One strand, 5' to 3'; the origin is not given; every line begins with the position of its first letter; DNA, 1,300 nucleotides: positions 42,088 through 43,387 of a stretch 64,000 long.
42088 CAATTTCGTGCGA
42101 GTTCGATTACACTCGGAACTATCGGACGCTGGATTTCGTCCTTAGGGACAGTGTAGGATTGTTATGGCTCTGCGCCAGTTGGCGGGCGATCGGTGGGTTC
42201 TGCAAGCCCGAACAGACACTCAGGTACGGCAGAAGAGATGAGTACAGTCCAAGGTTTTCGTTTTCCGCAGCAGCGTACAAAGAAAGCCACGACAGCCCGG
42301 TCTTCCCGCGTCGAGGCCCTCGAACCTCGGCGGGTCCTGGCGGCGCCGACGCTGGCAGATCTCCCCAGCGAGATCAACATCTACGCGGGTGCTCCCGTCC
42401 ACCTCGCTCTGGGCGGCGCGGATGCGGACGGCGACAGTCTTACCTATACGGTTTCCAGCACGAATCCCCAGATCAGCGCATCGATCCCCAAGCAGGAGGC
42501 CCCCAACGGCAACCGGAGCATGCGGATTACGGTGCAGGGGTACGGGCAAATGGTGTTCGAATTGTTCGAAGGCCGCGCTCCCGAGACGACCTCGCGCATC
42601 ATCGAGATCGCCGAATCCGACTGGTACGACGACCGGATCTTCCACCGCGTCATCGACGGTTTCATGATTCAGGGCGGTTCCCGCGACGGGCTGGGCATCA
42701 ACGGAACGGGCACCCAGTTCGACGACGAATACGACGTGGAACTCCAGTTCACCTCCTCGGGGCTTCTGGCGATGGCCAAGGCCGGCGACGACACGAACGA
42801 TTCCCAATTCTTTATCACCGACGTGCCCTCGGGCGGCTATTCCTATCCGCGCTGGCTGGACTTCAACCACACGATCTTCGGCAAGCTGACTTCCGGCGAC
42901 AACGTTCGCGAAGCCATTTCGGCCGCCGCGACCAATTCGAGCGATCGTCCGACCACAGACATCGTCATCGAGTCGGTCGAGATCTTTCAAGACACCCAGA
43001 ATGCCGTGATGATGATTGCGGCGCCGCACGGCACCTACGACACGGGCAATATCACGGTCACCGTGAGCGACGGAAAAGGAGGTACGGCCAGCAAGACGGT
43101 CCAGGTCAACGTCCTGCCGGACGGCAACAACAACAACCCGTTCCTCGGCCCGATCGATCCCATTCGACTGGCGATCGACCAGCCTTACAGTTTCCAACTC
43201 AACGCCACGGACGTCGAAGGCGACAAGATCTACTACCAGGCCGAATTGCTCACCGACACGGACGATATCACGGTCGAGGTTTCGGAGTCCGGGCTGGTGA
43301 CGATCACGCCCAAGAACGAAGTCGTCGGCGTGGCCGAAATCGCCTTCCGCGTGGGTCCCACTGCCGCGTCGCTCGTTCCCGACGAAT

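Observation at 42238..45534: Cyclophilin PPIase fused to a 900-aa He_PIG/cadherin-like surface array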

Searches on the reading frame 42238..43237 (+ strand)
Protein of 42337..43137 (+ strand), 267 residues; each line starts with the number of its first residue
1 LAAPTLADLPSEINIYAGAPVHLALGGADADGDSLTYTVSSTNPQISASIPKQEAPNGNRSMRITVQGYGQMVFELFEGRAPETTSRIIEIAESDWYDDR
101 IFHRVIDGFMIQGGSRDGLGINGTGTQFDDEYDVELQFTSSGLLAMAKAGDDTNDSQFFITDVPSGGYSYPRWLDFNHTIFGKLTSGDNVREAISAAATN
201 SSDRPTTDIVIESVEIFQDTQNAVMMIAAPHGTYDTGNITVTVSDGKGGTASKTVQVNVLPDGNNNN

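Call 9: search_solved_structures(query=window:42238-43237:+, max_evalue=0.001, show_alignments=3)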
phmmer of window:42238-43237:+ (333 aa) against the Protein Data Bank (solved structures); distinct sequences matched with E-value up to 0.001: 156 (the best 60 are shown).
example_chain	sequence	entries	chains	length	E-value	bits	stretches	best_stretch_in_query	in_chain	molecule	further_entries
2x7k_A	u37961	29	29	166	1e-30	110.4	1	102-244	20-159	PEPTIDYL-PROLYL CIS-TRANS ISOMERASE-LIKE 1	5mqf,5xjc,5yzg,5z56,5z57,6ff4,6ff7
6qdv_i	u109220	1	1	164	1.1e-30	110.3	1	102-244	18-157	Peptidyl-prolyl cis-trans isomerase-like 1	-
1xwn_A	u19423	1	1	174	1.2e-30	110.2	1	102-244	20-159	Peptidyl-prolyl cis-trans isomerase like 1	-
2k7n_A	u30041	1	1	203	1.8e-30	109.6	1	102-244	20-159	Peptidyl-prolyl cis-trans isomerase-like 1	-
3jb9_d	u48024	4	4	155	1.1e-29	107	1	101-243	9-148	Peptidyl-prolyl cis-trans isomerase ppi1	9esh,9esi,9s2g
8xi2_S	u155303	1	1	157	1.1e-27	100.4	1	102-244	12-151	Peptidyl-prolyl cis-trans isomerase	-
1w74_A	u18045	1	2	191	1.5e-27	100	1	126-249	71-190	PEPTIDYL-PROLYL CIS-TRANS ISOMERASE A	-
9l5r_S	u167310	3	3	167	2.5e-27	99.3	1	102-245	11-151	Peptidyl-prolyl cis-trans isomerase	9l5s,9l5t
8ro0_S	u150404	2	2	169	6.9e-26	94.5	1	101-244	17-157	Peptidyl-prolyl cis-trans isomerase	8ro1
6lkb_A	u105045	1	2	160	1.3e-23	87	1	103-247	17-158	Peptidyl-prolyl cis-trans isomerase CYP71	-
2a2n_A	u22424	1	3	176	3.2e-23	85.8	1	86-247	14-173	peptidylprolyl isomerase domain and WD repeat containing 1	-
2rmc_A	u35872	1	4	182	1.1e-22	84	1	95-245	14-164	PEPTIDYL-PROLYL CIS-TRANS ISOMERASE C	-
5yzg_2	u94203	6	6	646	1.2e-22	83.8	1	63-247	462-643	Peptidylprolyl isomerase domain and WD repeat-containing protein 1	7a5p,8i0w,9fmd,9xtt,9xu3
2fu0_A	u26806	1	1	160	2e-22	83.1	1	103-249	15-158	cyclophilin, putative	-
1zkc_A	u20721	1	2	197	2.7e-22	82.7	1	89-254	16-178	Peptidyl-prolyl cis-trans isomerase like 2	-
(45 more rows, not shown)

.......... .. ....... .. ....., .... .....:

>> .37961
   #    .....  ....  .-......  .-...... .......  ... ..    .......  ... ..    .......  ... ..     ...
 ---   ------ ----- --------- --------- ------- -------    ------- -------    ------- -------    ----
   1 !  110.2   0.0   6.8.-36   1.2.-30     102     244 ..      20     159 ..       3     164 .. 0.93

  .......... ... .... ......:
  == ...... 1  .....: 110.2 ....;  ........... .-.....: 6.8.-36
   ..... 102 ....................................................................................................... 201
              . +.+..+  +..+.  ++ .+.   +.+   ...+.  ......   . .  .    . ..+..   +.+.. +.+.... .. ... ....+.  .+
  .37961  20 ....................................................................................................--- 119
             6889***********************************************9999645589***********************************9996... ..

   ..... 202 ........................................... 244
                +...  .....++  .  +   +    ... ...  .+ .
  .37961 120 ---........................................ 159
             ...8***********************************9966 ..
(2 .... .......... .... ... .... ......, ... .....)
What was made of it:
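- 42511..42990 (+): Cyclophilin-type PPIase domain (aa 92-251), nested in D1. PPIL1 E 1e-30 (call 9).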

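Call 46: predict_structure(alignment_id=A2)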
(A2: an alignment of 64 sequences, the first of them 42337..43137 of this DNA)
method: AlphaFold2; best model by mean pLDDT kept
length: 267 residues; sequences in the alignment: 64
mean_pLDDT: 95.0   pTM: 0.92
mean pLDDT of the five models: 95.0, 94.4, 93.9, 93.6, 92.8
residues with pLDDT >= 90: 236; 70-90: 27; 50-70: 3; < 50: 1
segments of 3 or more residues with pLDDT < 50: none
pLDDT, mean of each block of 10 residues (from residue 1): 93 95 97 97 98 94 99 98 97 98 97 94 89 94 93 89 92 93 98 98 98 98 97 94 98 98 71
secondary structure, 60 per line:
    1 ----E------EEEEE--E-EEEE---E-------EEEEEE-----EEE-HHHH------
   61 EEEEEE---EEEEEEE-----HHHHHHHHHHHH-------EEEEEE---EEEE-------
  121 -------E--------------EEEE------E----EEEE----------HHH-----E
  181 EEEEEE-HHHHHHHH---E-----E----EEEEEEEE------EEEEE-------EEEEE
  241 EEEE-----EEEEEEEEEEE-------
elements in order: E12-16 E21-24 E36-41 E47-49 H51-54 E61-66 E70-76 H82-93 E101-106 E110-113 E143-146 E158-161 E180-186 H188-195 E210-217 E224-228 E236-244 E250-260
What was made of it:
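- On Cyclophilin-type PPIase (Pfam PF00160 Pro_isomerase): AF2 head model at pLDDT 95 (call 46).
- The head models as one rigid body, pLDDT 95.0 and pTM 0.92 (call 46).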

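Call 49: fold_search(model_id=the predicted structure, library=pdb)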
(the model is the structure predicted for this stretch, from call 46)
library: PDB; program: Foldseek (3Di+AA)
matches with E <= 10: 1662; with E <= 0.001: 229
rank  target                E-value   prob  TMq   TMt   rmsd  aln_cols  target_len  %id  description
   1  2hq6                  4.0e-16  1.00  0.54  0.82   3.7       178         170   33  Structure of the Cyclophilin_CeCYP16-Like Domain of the Serologically Defined Colon Cancer Antigen 10 from Homo Sapiens (released 2006-08-01)
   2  2x7k_A                5.9e-16  1.00  0.53  0.85   4.7       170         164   39  The crystal structure of PPIL1 in complex with cyclosporine A suggests a binding mode for SKIP (released 2010-03-23)
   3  1zkc_A                7.8e-16  1.00  0.56  0.79   2.0       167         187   34  Crystal Structure of the cyclophiln_RING domain of human peptidylprolyl isomerase (cyclophilin)-like 2 isoform b (released 2005-08-16)
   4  3jb9_d                1.4e-15  1.00  0.54  0.91   2.2       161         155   38  Cryo-EM structure of the yeast spliceosome at 3.6 angstrom resolution (released 2015-09-23)
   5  7dvq_9                1.5e-15  1.00  0.55  0.36   2.0       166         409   34  Cryo-EM Structure of the Activated Human Minor Spliceosome (minor Bact Complex) (released 2021-03-31)
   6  2fu0                  1.6e-15  1.00  0.54  0.91   1.8       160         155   35  Plasmodium falciparum cyclophilin PFE0505w putative cyclosporin-binding domain (released 2006-02-07)
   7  4r3e                  1.6e-15  1.00  0.53  0.80   3.1       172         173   34  Structure of the spliceosomal peptidyl-prolyl cis-trans isomerase Cwc27 from Homo sapiens (released 2014-11-19)
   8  7abi_t                2.2e-15  1.00  0.55  0.58   1.7       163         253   34  Human pre-Bact-2 spliceosome (released 2021-02-10)
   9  9l5r_S                2.6e-15  1.00  0.55  0.91   1.8       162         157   36  Cryo-EM structure of the thermophile spliceosome (state ILS) (released 2025-03-12)
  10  1zkc_B                3.3e-15  1.00  0.55  0.79   2.2       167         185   34  Crystal Structure of the cyclophiln_RING domain of human peptidylprolyl isomerase (cyclophilin)-like 2 isoform b (released 2005-08-16)
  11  1w74_A                3.5e-15  1.00  0.54  0.83   1.9       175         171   40  X-ray structure of peptidyl-prolyl cis-trans isomerase A, PpiA, Rv0009, from Mycobacterium tuberculosis. (released 2004-10-20)
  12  8xi2_S                4.4e-15  1.00  0.54  0.91   1.7       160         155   38  Cryo-EM structure of the Chlamydomonas C* complex (released 2024-10-09)
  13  2poe                  5.4e-15  1.00  0.54  0.87   2.0       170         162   34  Crystal structure of Cryptosporidium parvum cyclophilin type peptidyl-prolyl cis-trans isomerase cgd2_1660 (released 2007-05-08)
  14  2oju_A                6.8e-15  1.00  0.55  0.89   1.9       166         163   33  X-ray structure of complex of human cyclophilin J with cyclosporin A (released 2008-01-22)
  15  5z56_z                7.6e-15  1.00  0.53  0.78   3.4       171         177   33  cryo-EM structure of a human activated spliceosome (mature Bact) at 5.1 angstrom. (released 2018-09-19)
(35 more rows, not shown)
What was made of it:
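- On Cyclophilin-type PPIase (Pfam PF00160 Pro_isomerase): Foldseek E 4e-16 (call 49).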

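Call 66: search_protein_representatives(protein=window:42337-43137:+)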
Query: 267 residues. Proteins with E-value up to 0.001 (for the whole library): 26326; up to 1e-10: 8453; up to 1e-30: 751. The best 150 are listed.
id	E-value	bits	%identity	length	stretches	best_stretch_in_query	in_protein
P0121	2.4e-160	548.2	57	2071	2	2-265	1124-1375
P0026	1.4e-133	460.5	61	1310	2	4-266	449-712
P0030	7.7e-133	458.1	49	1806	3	3-261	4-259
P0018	1.8e-132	456.9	77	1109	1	1-267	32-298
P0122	1.6e-128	443.9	50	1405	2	2-267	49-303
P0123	9.7e-118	408.6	49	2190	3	2-265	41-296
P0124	4.9e-105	367.0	45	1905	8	2-263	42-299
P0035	6.3e-100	350.2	64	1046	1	1-263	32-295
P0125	3.4e-98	344.6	44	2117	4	3-259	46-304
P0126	2.2e-96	338.6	41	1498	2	4-265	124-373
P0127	2.5e-92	325.4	39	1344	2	3-262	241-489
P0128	7.8e-91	320.4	39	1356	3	11-265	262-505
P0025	3.1e-90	318.5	62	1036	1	1-266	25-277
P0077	1.1e-80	287.2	55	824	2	11-267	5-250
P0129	1.5e-80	286.8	42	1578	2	1-265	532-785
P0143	4.5e-72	259.0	41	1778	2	13-258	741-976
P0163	1.2e-67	244.5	40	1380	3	5-248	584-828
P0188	1.6e-64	234.2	50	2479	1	12-266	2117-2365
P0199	2.4e-63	230.4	49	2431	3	13-265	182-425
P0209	2.0e-62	227.3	48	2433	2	3-266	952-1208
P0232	1.1e-60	221.7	41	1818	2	3-260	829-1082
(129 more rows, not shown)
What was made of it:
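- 751 clusters at 50% identity match at E<=1e-30, and all of the top 150 cover the whole head (call 66). Heads located far inside the protein, up to residue ~2117, would emerge after most of the array (call 66).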

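Call 67: list_cluster_members(proteins=[P0121, P0123, P0124, P0125, P0143, P0163, P0188, P0199, P0209, P0232])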
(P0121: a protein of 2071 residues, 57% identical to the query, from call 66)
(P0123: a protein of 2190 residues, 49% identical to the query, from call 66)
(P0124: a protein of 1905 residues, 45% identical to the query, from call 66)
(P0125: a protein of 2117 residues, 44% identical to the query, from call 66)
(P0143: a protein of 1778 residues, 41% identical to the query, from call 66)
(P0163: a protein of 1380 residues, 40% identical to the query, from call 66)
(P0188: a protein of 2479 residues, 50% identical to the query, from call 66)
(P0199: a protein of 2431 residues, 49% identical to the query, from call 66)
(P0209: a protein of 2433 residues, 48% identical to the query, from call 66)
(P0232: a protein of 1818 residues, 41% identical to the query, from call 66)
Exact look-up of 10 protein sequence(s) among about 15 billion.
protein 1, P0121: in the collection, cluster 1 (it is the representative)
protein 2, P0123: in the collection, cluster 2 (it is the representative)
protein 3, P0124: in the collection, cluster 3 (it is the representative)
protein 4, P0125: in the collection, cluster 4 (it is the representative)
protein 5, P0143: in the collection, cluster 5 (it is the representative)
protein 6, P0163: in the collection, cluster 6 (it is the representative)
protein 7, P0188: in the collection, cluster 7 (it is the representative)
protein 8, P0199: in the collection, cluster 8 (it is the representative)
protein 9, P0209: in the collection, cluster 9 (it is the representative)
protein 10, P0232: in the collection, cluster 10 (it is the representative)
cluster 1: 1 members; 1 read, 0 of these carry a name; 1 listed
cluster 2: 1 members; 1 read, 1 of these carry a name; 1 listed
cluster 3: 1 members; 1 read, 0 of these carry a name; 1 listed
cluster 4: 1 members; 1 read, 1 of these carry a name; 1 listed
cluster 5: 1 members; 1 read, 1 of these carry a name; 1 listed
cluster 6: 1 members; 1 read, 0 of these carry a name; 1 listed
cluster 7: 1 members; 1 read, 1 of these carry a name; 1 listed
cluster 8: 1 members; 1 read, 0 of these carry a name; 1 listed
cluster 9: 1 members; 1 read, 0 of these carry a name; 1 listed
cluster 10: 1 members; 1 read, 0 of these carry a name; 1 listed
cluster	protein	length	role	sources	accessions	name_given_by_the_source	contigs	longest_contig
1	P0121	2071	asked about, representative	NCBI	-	-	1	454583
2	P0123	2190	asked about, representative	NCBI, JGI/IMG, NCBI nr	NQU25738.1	MAG: peptidylprolyl isomerase [Candidatus Nealsonbacteria bacterium] | peptidylprolyl isomerase [Candidatus Nealsonbacteria bacterium]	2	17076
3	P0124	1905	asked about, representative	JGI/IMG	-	-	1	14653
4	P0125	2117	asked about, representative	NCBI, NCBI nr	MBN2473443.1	MAG: peptidylprolyl isomerase [Pirellulales bacterium] | peptidylprolyl isomerase [Pirellulales bacterium]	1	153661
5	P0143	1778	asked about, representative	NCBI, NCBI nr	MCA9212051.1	MAG: peptidylprolyl isomerase [Planctomycetales bacterium] | peptidylprolyl isomerase [Planctomycetales bacterium]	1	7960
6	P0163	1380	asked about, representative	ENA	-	-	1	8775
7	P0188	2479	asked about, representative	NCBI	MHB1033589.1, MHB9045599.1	MAG: Ig-like domain-containing protein [Pirellulales bacterium]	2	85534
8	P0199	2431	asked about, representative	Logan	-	-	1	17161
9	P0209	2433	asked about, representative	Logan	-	-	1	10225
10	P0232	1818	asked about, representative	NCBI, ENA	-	-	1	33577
